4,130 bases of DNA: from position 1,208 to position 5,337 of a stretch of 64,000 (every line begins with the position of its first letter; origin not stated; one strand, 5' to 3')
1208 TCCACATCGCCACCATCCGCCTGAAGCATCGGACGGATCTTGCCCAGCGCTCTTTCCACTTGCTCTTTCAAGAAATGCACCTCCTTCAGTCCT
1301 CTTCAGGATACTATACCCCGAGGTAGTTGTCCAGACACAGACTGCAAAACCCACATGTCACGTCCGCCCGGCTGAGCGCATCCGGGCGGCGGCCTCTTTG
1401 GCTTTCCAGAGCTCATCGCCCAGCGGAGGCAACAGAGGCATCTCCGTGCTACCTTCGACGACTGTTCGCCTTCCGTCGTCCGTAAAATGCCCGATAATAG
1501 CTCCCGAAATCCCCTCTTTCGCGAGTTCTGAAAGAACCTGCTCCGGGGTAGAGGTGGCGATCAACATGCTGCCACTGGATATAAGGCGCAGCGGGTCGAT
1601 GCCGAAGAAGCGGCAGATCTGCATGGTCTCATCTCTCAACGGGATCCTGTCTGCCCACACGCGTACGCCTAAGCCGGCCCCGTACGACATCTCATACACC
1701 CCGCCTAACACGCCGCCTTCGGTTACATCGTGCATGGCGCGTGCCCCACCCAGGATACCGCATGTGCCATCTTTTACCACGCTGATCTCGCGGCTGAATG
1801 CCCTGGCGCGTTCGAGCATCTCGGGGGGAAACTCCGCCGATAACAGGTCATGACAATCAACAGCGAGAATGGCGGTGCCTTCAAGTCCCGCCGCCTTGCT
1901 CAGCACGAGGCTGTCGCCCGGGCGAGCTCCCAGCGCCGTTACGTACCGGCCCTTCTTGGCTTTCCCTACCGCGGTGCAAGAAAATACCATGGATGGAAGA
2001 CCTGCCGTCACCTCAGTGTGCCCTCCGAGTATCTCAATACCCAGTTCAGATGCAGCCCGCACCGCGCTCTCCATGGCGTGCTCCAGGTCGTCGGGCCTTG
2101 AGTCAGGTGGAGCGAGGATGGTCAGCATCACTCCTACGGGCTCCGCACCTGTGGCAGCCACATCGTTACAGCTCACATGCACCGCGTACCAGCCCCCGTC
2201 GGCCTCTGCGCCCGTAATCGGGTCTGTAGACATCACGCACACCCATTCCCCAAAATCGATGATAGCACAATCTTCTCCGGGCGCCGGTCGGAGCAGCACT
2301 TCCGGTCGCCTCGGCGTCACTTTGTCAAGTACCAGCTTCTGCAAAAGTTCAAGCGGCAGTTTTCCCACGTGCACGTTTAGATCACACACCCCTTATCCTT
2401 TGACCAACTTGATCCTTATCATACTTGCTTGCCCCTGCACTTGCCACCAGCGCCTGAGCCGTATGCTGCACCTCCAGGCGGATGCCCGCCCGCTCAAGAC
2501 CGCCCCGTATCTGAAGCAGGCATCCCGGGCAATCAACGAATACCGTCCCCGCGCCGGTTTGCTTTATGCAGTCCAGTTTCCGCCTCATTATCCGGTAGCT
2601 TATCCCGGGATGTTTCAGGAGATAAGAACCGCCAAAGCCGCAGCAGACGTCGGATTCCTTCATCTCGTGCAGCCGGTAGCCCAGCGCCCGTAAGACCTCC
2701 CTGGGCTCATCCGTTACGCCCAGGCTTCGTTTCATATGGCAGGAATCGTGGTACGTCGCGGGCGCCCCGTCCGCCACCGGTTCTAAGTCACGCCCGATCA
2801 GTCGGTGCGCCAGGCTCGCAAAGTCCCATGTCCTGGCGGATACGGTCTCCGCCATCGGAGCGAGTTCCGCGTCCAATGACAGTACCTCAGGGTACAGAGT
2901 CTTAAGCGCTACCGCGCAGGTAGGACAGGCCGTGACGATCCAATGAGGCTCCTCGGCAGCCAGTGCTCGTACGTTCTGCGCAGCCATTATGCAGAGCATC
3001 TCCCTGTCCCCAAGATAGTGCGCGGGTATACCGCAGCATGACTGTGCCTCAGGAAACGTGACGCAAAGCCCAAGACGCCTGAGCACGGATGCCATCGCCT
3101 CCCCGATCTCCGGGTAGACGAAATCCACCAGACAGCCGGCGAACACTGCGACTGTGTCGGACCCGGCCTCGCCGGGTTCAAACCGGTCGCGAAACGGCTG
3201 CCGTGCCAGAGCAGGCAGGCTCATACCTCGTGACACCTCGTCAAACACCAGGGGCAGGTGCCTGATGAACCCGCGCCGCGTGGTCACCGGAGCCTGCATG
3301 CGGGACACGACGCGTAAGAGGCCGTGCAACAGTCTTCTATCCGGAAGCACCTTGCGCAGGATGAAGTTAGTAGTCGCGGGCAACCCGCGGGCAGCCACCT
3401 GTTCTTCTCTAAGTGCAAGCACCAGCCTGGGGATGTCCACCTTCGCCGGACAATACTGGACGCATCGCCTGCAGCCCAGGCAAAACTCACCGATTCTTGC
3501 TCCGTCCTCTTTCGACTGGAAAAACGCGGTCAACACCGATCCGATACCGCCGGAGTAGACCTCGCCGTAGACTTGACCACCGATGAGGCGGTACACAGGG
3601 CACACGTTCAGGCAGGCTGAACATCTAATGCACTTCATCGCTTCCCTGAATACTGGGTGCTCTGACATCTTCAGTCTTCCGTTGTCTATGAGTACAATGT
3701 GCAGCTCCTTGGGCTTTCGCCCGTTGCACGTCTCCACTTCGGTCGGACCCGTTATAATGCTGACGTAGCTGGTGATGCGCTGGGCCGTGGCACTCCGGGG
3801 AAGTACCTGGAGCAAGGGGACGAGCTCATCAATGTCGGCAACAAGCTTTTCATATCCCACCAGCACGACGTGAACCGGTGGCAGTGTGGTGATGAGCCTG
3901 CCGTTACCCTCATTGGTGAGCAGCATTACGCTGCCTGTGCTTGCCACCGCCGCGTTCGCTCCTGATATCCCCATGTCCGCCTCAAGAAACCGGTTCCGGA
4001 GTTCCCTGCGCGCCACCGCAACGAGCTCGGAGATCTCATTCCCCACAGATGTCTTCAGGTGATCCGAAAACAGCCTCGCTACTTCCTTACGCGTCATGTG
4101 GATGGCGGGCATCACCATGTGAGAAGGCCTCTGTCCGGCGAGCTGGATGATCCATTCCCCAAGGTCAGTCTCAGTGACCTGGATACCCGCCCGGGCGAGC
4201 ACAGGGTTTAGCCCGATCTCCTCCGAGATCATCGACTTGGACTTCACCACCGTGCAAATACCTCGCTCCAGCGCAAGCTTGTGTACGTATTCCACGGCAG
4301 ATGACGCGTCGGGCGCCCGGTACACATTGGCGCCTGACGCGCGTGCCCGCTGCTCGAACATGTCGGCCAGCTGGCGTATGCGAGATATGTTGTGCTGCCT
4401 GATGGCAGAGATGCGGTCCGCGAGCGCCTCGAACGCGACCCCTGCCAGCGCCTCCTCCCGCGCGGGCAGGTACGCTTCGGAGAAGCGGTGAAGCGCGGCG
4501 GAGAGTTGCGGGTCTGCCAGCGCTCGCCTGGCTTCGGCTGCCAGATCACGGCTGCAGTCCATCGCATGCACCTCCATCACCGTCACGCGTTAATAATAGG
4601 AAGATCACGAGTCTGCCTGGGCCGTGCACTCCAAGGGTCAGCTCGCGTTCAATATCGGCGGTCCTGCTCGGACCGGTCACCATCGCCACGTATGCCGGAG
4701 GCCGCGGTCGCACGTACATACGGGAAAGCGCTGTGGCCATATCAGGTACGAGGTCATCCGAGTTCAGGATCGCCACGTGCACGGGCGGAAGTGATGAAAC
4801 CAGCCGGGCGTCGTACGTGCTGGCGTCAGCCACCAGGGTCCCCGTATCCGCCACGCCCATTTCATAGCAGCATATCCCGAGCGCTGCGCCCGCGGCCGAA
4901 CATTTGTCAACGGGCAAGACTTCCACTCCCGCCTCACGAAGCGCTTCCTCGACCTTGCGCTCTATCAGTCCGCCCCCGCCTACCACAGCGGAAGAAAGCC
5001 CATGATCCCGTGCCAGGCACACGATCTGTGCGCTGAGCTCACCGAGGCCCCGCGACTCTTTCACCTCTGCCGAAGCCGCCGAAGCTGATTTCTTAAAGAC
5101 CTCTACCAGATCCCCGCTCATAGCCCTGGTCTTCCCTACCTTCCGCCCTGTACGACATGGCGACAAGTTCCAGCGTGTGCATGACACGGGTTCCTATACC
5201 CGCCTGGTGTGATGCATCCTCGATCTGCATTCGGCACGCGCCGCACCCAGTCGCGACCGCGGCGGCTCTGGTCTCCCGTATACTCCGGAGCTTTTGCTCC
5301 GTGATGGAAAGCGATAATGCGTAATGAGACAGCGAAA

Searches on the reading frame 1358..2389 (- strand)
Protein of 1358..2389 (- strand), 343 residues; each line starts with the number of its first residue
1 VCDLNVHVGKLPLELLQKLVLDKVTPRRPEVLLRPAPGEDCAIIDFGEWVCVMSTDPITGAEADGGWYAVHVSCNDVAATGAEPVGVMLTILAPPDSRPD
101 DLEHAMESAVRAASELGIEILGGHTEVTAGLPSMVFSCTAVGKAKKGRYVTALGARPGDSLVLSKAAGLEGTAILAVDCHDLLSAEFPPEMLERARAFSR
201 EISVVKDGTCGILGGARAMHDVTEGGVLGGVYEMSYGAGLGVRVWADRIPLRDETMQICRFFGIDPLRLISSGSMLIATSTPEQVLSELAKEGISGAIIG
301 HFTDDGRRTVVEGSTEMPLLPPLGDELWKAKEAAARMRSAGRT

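Call 12: search_protein_families(library=pfam, proteins=[window:1358-2389:-], max_evalue=0.00001)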
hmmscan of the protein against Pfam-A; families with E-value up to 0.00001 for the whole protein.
window:1358-2389:- (343 aa): 2 families
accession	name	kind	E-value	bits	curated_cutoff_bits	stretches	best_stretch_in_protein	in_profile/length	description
PF02769.27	AIRS_C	-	3.5e-21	76.4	23.1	1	156-310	1-153/156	AIR synthase related protein, C-terminal domain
PF00586.29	AIRS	-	1.5e-19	70.9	24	1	38-143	1-111/112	AIR synthase related protein, N-terminal domain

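Call 39: search_protein_families(library=ncbifam, proteins=[window:1358-2389:-], max_evalue=1e-10)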
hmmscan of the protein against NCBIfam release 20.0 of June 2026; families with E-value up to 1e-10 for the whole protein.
window:1358-2389:- (343 aa): 10 families
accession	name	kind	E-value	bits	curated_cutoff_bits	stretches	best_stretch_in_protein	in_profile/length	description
TIGR02124.1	hypE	equivalog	3e-27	95.5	251.6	1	37-311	32-309/332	hydrogenase expression/formation protein HypE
TIGR01379.1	thiL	equivalog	3.7e-26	91.9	184.15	1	38-312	24-303/320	thiamine-phosphate kinase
TIGR00476.1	selD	equivalog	2.8e-21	76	125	1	10-258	14-260/311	selenide, water dikinase SelD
NF004351.0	PRK05731.1-4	equivalog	1.6e-18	66.9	324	1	29-288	31-289/321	thiamine-phosphate kinase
NF004353.0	PRK05731.2-2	equivalog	5e-15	55.4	301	1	34-331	15-305/311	thiamine-phosphate kinase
TIGR04049.1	AIR_rel_sll0787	hypoth_equivalog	2.5e-14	53.1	321.3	1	38-314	43-302/318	sll0787 family AIR synthase-like protein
NF002098.0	PRK00943.1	equivalog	1.1e-13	50.9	299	1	24-256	35-262/347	selenide, water dikinase SelD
TIGR03267.1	methan_mark_2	hypoth_equivalog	3.2e-13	49.4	365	1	38-315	44-308/323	methanogenesis marker 2 protein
NF010705.0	PRK14105.1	equivalog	1.7e-11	43.6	291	0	4-296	14-320/345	selenide, water dikinase SelD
TIGR04050.1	MSMEG_0567_Cter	hypoth_equivalog_domain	5.1e-11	42.6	312.2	1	65-164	63-154/296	MSMEG_0567/sll0787 family protein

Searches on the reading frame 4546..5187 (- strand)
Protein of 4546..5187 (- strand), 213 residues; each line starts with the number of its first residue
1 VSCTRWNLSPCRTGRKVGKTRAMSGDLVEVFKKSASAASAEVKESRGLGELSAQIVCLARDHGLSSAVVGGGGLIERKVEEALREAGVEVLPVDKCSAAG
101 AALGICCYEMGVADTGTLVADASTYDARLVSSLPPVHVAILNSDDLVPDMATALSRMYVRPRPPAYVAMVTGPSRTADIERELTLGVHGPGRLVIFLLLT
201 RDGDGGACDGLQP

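Call 12: search_protein_families(library=pfam, proteins=[window:4546-5187:-], max_evalue=0.00001)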
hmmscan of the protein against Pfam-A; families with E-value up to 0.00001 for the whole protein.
window:4546-5187:- (213 aa): 1 family
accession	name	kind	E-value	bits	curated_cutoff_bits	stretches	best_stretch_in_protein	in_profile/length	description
PF02589.21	LUD_dom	-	2.6e-26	92.9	22.6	1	29-198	2-189/189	LUD domain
